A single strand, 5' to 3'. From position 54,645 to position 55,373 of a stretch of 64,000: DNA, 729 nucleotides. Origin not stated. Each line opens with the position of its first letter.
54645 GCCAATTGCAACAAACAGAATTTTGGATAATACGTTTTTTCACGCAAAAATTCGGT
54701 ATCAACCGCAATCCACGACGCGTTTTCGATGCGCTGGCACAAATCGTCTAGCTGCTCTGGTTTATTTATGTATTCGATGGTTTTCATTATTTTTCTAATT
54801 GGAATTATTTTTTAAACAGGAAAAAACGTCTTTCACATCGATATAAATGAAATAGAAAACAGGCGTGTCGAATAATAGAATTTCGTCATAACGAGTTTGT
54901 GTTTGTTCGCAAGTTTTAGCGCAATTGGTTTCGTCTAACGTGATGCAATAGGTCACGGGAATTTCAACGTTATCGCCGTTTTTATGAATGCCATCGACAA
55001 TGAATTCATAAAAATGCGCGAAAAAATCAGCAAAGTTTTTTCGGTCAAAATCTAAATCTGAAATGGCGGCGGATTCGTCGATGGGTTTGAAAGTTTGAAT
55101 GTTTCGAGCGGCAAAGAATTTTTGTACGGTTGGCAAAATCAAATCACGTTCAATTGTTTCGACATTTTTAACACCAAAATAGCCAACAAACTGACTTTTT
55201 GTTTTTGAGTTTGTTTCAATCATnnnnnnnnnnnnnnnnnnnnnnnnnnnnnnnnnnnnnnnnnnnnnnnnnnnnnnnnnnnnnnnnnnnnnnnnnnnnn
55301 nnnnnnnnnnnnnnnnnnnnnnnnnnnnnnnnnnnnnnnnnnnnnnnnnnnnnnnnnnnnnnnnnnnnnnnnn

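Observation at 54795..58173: Three-gene McrBC-like module inserted between rnd and the surA-lptD operon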

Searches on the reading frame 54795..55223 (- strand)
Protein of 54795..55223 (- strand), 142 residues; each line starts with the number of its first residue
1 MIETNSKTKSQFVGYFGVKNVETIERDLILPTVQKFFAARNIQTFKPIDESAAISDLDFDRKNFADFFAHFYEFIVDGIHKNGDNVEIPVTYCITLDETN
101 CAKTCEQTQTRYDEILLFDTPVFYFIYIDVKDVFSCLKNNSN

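Call 4: search_protein_families(library=pfam, proteins=[window:54795-55223:-], max_evalue=1)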
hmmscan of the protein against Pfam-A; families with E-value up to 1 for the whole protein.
window:54795-55223:- (142 aa): 0 families

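Call 6: search_protein_families(library=padloc, proteins=[window:54795-55223:-], max_evalue=1)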
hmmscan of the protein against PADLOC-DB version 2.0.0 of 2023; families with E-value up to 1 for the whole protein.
window:54795-55223:- (142 aa): 0 families

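Call 7: search_protein_families(library=ncbifam, proteins=[window:54795-55223:-], max_evalue=1)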
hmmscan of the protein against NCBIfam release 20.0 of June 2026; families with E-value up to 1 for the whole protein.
window:54795-55223:- (142 aa): 1 family
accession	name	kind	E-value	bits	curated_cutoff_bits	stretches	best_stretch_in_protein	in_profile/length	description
NF053824.1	PdgNdpepShyC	equivalog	0.0072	15.3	700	1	71-99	377-405/429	peptidoglycan DD-endopeptidase ShyC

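Call 8: find_homologous_proteins(query=window:54795-55223:-, max_evalue=0.01)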
Query window:54795-55223:- (142 aa): 94 proteins with E <= 0.01 among 97 candidates.
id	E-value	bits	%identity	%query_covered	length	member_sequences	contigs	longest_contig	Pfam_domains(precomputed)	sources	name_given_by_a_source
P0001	5.8e-84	297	100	94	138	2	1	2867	-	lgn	-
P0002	8.4e-82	290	93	97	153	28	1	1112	-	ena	-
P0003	3.2e-81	288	93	100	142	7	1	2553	-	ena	-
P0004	5.6e-81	287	92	100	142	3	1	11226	-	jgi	jgi:hypothetical protein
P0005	3.5e-79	282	89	100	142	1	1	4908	-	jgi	jgi:hypothetical protein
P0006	7.7e-78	277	87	100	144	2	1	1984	-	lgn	-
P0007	2.1e-77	276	85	100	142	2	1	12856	-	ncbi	-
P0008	2.3e-77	276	88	98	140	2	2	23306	-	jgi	jgi:hypothetical protein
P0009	1.6e-76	273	86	99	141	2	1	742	-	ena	-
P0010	1.9e-76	273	86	100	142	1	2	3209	-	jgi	jgi:hypothetical protein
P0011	3.0e-76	272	86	99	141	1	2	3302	-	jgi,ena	jgi:hypothetical protein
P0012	8.2e-76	271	86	100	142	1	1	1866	-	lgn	-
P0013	1.3e-75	270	86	99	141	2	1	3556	-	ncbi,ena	-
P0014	1.7e-75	270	86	99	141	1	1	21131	-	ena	-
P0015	2.3e-75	269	85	100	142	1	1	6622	-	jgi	jgi:hypothetical protein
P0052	1.2e-58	215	69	98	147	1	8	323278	-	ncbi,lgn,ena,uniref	ncbi:hypothetical protein [Crenothrix sp.]|uniref:hypothetical protein n=1 Tax=Crenothrix sp. TaxID=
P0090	1.4e-32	131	69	74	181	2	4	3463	PF09563.17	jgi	jgi:hypothetical protein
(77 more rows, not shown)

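Call 10: find_encoding_contigs(protein=P0052, flank=8000, max_places=3)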
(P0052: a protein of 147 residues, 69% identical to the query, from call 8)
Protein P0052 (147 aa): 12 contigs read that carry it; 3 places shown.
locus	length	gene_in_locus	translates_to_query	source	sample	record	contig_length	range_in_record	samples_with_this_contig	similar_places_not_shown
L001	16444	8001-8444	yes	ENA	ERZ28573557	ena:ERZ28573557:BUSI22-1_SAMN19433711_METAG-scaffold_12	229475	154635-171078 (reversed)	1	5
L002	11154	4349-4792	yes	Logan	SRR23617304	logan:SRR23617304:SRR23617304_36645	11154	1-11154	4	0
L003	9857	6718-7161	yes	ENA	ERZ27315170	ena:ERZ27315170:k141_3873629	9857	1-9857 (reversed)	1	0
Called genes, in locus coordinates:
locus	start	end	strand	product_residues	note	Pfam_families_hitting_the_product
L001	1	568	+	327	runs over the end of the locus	PF01207:Dus, PF01180:DHO_dh (faint), PF00977:His_biosynth (faint)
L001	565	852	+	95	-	PF27465:Fis_N (faint), PF18024:HTH_50 (weak), PF02954:HTH_8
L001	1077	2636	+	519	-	PF02142:MGS, PF01808:AICARFT_IMPCHas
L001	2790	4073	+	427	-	PF02844:GARS_N, PF01071:GARS_A, PF02843:GARS_C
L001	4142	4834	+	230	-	PF05685:Uma2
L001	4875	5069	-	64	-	-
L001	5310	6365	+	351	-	PF07728:AAA_5 (faint)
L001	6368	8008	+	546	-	-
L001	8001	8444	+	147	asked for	-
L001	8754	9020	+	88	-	-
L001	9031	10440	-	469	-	PF07690:MFS_1, PF13347:MFS_2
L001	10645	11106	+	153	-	PF04134:DCC1-like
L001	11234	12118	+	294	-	PF01370:Epimerase, PF13460:NAD_binding_10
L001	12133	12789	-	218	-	PF01243:PNPOx_N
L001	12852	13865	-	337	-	PF01408:GFO_IDH_MocA, PF02894:GFO_IDH_MocA_C, PF22725:GFO_IDH_MocA_C3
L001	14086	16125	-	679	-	PF00133:tRNA-synt_1, PF01921:tRNA-synt_1f (faint), PF09334:tRNA-synt_1g, PF01406:tRNA-synt_1e (weak), PF19303:Anticodon_3, PF01588:tRNA_bind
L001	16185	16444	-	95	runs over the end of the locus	PF05534:HicB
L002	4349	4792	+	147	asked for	-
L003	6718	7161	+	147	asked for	-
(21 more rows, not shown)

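Call 11: find_encoding_contigs(protein=P0090, flank=8000, max_places=4)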
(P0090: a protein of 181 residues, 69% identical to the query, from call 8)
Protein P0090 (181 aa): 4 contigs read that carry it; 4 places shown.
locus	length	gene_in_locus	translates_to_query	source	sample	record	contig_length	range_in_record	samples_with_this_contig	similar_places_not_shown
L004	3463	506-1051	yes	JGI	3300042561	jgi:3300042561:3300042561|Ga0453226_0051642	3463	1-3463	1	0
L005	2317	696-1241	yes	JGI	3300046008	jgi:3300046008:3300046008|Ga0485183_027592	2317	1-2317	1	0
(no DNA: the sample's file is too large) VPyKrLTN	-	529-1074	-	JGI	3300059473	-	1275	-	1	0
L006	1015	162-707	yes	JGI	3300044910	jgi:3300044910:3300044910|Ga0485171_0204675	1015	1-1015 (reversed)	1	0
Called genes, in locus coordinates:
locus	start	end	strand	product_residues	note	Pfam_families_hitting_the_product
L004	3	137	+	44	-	?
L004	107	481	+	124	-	PF12844:HTH_19 (weak), PF01381:HTH_3, PF13560:HTH_31 (weak)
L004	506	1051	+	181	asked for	PF09563:RE_LlaJI (weak)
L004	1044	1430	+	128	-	PF06296:RelE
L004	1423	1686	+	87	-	-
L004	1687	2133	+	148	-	-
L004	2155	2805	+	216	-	PF00702:Hydrolase, PF08282:Hydrolase_3 (faint), PF12710:HAD, PF13419:HAD_2, PF13242:Hydrolase_like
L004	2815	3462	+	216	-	?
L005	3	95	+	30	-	?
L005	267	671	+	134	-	PF12844:HTH_19, PF13560:HTH_31 (weak), PF01381:HTH_3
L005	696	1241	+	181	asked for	PF09563:RE_LlaJI (weak)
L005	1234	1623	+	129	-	PF06296:RelE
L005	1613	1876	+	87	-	-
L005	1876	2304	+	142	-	-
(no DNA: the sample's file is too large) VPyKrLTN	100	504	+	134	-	PF12844:HTH_19, PF13560:HTH_31 (weak), PF01381:HTH_3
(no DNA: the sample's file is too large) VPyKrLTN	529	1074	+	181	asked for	PF09563:RE_LlaJI (weak)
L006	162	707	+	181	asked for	PF09563:RE_LlaJI (weak)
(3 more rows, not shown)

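Call 17: find_related_loci(query=A1, collection=genome_contigs, flank=10000)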
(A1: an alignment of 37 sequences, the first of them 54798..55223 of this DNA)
Query A1 (142 aa) in genome_contigs; peptide patterns used: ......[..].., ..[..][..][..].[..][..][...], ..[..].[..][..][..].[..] (x = any residue, [..] = any of these).
206 stretches matched a pattern; 36 encode a relative of the query (tblastn E <= 1e-3); 36 distinct loci.
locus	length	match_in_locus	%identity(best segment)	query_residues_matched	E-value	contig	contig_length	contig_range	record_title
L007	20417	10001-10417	91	1-139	4e-86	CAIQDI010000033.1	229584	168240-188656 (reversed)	MAG: uncultured proteobacterium isolate Ja1-D5_bin-340 genome assembly, contig: bin-340:33/39, whole genome shotgun sequ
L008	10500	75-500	87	1-142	3e-82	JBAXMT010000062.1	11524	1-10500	MAG: Methylococcaceae bacterium isolate ELA460 MAG460_62, whole genome shotgun sequence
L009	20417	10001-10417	86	1-139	1e-81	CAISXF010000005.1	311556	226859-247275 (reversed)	MAG: uncultured proteobacterium isolate LJ-5-9m_bin-0986 genome assembly, contig: bin-0986:005/121, whole genome shotgun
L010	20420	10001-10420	86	1-140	7e-81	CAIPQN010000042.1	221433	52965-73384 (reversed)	MAG: uncultured proteobacterium isolate MJ111018B_bin-0537 genome assembly, contig: bin-0537:042/110, whole genome shotg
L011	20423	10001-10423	85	1-141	7e-80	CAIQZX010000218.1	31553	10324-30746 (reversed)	MAG: uncultured proteobacterium isolate LJ-3-4m_bin-0427 genome assembly, contig: bin-0427:218/223, whole genome shotgun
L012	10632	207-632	83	1-142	1e-79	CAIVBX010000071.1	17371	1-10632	MAG: uncultured proteobacterium isolate I2_bin-169 genome assembly, contig: bin-169:071/376, whole genome shotgun sequen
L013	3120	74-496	83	1-141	4e-78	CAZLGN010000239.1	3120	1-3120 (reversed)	MAG TPA_asm: uncultured Methylomagnum sp. isolate SRP272421_co2_105 genome assembly, contig: NODE_138264_length_3120_cov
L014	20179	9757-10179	82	1-141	1e-75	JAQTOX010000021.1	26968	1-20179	MAG: Methylococcales bacterium isolate STB_102 NODE_3826_length_26968_cov_3.282478_Sandtown_B, whole genome shotgun sequ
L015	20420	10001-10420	83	1-140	3e-76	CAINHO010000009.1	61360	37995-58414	MAG: uncultured proteobacterium isolate MJ120702A_bin-449 genome assembly, contig: bin-449:09/51, whole genome shotgun s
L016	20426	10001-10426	80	1-142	1e-74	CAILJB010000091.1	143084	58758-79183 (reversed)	MAG: uncultured proteobacterium isolate MJ-time_bin-5735 genome assembly, contig: bin-5735:091/135, whole genome shotgun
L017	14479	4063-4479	81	1-139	3e-74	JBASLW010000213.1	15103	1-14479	MAG: Methylococcaceae bacterium isolate MFD12109_ilm_asm_bin23 k127_227352, whole genome shotgun sequence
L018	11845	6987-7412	78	1-142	3e-72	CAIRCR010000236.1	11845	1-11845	MAG: uncultured proteobacterium isolate KT_bin-2439 genome assembly, contig: bin-2439:236/552, whole genome shotgun sequ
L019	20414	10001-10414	70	1-138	8e-66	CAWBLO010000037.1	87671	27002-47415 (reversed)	MAG: uncultured Gammaproteobacteria bacterium isolate MFD02979.bin.2.136 genome assembly, contig: contig_73643, whole ge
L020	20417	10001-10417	71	1-139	1e-64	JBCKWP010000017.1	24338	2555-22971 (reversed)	Methylobacter sp. isolate SLM_LV1_30a-F06 Node_17_length_24338_cov_38.393130, whole genome shotgun sequence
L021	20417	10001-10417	69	1-139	3e-64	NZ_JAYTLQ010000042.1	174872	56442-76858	MAG: Crenothrix sp. isolate GFS_3372 GFS_3372_41, whole genome shotgun sequence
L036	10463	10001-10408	49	1-140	4e-36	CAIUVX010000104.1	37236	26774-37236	MAG: uncultured Methylococcales bacterium isolate Kiruna_bin-09260 genome assembly, contig: bin-09260:104/210, whole gen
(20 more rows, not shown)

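Call 19: predict_structure(alignment_id=A1)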
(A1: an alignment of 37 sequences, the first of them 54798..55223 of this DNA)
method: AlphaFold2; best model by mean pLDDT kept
length: 142 residues; sequences in the alignment: 37
mean_pLDDT: 79.7   pTM: 0.74
mean pLDDT of the five models: 79.7, 78.1, 72.6, 71.1, 70.8
residues with pLDDT >= 90: 49; 70-90: 63; 50-70: 15; < 50: 15
segments of 3 or more residues with pLDDT < 50: 1-6, 8-15
pLDDT, mean of each block of 10 residues (from residue 1): 43 53 89 96 87 70 79 75 77 89 96 90 92 85 55
secondary structure, 60 per line:
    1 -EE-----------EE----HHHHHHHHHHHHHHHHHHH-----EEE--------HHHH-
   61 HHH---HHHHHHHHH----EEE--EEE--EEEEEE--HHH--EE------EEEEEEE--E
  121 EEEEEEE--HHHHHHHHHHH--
elements in order: H21-39 E45-47 H56-59 H67-75 E80-82 E85-87 E90-95 E111-117 E120-127 H130-140

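Call 21: find_homologous_proteins(query=L001:6368-8005:+, max_evalue=0.001)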
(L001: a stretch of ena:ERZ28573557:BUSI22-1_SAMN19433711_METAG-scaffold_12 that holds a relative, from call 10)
Query L001:6368-8005:+ (546 aa): 397 proteins with E <= 0.001 among 8000 candidates; the best 120 are listed.
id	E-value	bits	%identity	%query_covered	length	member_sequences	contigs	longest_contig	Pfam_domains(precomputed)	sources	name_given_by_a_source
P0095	0.0e+0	1247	100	100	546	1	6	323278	-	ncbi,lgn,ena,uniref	ncbi:hypothetical protein [Crenothrix sp.]|uniref:hypothetical protein n=1 Tax=Crenothrix sp. TaxID=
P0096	4.2e-250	849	70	100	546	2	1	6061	-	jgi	jgi:hypothetical protein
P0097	7.2e-239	812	67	100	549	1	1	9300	-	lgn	-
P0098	9.3e-239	812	69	100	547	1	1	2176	-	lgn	-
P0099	3.3e-233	794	68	100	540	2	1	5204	-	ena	-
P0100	2.6e-227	774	65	100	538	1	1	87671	-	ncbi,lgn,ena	-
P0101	1.9e-223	762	64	100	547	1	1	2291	-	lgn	-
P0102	1.0e-222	759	63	100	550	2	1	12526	-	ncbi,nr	ncbi:MAG: hypothetical protein PHQ03_07045 [Methylococcales bacterium]|nr:hypothetical protein [Meth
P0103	2.0e-219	748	65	100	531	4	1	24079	-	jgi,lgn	-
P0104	8.5e-216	736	62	100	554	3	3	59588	-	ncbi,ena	-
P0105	3.3e-211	721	62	100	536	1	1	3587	-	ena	-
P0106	4.4e-209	714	62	100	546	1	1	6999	-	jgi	jgi:hypothetical protein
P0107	8.8e-209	713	61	100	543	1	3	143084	-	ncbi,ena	-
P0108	2.3e-206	705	60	100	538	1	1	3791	-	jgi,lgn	jgi:hypothetical protein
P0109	4.3e-205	701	61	100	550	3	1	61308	-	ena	-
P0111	3.1e-203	695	58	100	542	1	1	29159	PF09563.17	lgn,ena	-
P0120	8.5e-196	670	58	100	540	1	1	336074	-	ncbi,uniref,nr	ncbi:hypothetical protein [Candidatus Methylobacter oryzae]|uniref:DUF2357 domain-containing protein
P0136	3.7e-184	632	70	64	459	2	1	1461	PF09563.17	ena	-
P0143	9.1e-181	621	72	64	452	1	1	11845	PF09563.17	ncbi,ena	-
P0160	4.5e-177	608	70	64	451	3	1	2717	PF09563.17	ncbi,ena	-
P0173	2.1e-169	583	67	64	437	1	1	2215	PF09563.17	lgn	-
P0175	5.6e-169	582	66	65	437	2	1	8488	PF09563.17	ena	-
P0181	2.9e-167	576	68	64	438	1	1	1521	PF09563.17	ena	-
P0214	7.4e-155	535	50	99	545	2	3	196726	-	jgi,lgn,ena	-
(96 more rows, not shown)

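Call 22: fold_search(model_id=the predicted structure, library=pdb)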
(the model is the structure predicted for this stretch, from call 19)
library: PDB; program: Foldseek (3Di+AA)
matches with E <= 10: 256; with E <= 0.001: 0
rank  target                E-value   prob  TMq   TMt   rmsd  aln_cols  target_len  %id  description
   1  6hz4_M                5.1e-01  0.13  0.26  0.14   6.4        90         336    9  Structure of McrBC without DNA binding domains (one half of the full complex) (released 2019-07-24)
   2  4kby_B                1.1e+00  0.06  0.22  0.18  15.5       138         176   10  mSTING/c-di-GMP (released 2013-05-29)
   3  5tph_B                1.4e+00  0.02  0.20  0.22  18.0       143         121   10  Crystal structure of a de novo designed protein homodimer with curved beta-sheet (released 2017-01-25)
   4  5gs5_C                1.5e+00  0.02  0.20  0.15  16.0       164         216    8  Crystal structure of apo rat STING (released 2017-10-25)
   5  9gom_C                1.6e+00  0.02  0.17  0.19  15.9       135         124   14  Crystal structure of limonene epoxide hydrolase LEH 31 (released 2026-03-18)
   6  4kc0_A                1.8e+00  0.02  0.17  0.14  15.4       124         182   10  mSTING (released 2013-05-29)
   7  4xbt_D                1.9e+00  0.09  0.17  0.17   2.7        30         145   13  Crystal Structure of the L74F/M78F/L103V/L114V/I116V/F139V/L147V mutant of LEH complexed with (S,S)-cyclohexanediol (released 2015-07-15)
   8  1p30                  1.9e+00  0.05  0.20  0.04  12.8       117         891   11  Refinement of Adenovirus Type 5 Hexon with CNS (released 2003-11-11)
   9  4xbt_A                2.1e+00  0.09  0.17  0.16   2.7        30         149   13  Crystal Structure of the L74F/M78F/L103V/L114V/I116V/F139V/L147V mutant of LEH complexed with (S,S)-cyclohexanediol (released 2015-07-15)
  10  2bng_B                2.2e+00  0.10  0.18  0.19   2.4        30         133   20  Structure of an M.tuberculosis LEH-like epoxide hydrolase (released 2005-08-03)
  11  4xbt_B                2.4e+00  0.08  0.17  0.17   2.7        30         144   13  Crystal Structure of the L74F/M78F/L103V/L114V/I116V/F139V/L147V mutant of LEH complexed with (S,S)-cyclohexanediol (released 2015-07-15)
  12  2gey_B                2.4e+00  0.02  0.22  0.23  16.1       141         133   12  Crystal Structure of AclR a putative hydroxylase from Streptomyces galilaeus (released 2006-07-18)
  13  5tph_A                2.4e+00  0.02  0.19  0.21  17.7       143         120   11  Crystal structure of a de novo designed protein homodimer with curved beta-sheet (released 2017-01-25)
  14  5xe7_A                2.5e+00  0.05  0.13  0.07   5.3        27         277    7  Crystal structure of Mycobacterium tuberculosis extracytoplasmic function sigma factor SigJ (released 2017-07-19)
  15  8ywb_D                2.5e+00  0.04  0.24  0.22   8.0       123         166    8  a protein with a ligand (released 2025-10-08)
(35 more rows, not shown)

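Call 29: search_solved_structures(query=A1, max_evalue=10, show_alignments=1)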
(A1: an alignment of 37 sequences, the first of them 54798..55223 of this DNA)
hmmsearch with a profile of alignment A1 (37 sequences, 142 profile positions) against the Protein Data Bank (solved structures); distinct sequences matched with E-value up to 10: 1.
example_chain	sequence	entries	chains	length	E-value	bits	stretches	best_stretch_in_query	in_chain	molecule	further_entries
3gax_A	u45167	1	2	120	0.16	15.6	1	48-122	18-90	Cystatin-C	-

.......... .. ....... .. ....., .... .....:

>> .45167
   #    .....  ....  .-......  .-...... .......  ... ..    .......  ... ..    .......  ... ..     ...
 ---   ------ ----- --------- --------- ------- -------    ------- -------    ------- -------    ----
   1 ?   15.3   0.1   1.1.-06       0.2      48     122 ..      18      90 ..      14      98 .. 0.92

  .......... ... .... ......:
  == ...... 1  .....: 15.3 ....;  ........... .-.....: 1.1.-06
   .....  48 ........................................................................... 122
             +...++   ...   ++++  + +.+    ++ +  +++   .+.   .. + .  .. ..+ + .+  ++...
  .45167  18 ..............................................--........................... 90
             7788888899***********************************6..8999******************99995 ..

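Call 34: find_encoding_contigs(protein=P0214, flank=6000, max_places=2)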
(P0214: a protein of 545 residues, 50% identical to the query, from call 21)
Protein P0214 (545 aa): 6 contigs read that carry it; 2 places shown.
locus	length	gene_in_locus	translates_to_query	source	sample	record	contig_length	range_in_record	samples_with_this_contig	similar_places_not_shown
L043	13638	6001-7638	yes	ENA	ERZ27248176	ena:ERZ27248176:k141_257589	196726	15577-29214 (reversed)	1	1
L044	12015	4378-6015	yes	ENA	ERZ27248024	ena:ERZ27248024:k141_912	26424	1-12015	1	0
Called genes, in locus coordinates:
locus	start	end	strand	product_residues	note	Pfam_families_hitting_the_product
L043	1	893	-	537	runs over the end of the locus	PF07228:SpoIIE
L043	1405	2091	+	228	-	PF01553:Acyltransferase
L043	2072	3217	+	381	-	-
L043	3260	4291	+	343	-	PF01118:Semialdhyde_dh, PF22698:Semialdhyde_dhC_1, PF02774:Semialdhyde_dhC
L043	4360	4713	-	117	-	-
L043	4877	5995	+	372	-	PF07728:AAA_5 (faint)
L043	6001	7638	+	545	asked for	-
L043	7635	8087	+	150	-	-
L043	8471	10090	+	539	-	PF00501:AMP-binding, PF13193:AMP-binding_C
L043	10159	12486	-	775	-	PF00069:Pkinase, PF07714:PK_Tyr_Ser-Thr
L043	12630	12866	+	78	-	-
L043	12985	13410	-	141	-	PF00042:Globin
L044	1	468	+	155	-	?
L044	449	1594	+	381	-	-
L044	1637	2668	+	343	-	PF01118:Semialdhyde_dh, PF22698:Semialdhyde_dhC_1, PF02774:Semialdhyde_dhC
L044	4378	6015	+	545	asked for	-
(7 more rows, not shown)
